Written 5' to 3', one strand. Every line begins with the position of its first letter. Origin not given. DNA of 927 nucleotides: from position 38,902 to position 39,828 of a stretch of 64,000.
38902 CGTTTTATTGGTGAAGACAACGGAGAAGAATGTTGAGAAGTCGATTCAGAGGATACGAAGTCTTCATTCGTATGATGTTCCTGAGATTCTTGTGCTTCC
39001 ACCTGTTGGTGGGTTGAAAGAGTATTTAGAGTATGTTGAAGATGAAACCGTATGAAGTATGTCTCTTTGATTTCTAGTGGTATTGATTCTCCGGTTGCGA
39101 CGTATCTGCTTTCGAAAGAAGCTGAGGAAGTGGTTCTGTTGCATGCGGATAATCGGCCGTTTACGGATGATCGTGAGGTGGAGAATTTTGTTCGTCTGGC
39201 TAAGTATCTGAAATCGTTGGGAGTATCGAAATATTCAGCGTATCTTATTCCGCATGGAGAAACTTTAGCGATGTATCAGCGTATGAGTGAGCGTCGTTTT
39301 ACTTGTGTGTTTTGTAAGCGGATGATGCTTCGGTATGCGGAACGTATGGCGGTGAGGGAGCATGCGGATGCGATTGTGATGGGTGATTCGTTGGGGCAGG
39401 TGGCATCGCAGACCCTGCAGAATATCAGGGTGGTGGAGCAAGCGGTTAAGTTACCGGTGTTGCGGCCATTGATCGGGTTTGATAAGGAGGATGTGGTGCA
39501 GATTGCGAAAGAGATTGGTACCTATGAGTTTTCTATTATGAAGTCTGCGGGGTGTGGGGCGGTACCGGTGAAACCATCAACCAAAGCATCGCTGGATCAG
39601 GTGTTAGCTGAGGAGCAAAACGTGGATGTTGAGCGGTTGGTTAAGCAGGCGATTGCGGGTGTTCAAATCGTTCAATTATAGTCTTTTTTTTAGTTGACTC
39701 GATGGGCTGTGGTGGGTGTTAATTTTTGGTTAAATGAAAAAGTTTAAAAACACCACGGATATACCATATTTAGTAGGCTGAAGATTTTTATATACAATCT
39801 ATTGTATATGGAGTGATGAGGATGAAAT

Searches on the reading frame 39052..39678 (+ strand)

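Call 51: search_protein_families(library=pfam, proteins=[window:39052-39678:+], max_evalue=0.001)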
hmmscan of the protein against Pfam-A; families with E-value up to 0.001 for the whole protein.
window:39052-39678:+ (209 aa): 2 families
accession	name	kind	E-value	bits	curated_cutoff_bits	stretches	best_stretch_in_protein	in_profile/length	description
PF02568.20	ThiI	-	3.9e-58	196.7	20.5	1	2-192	5-196/197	Thiamine biosynthesis protein (ThiI)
PF06508.19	QueC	-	2.2e-06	27.8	22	1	3-167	2-182/210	Queuosine biosynthesis protein QueC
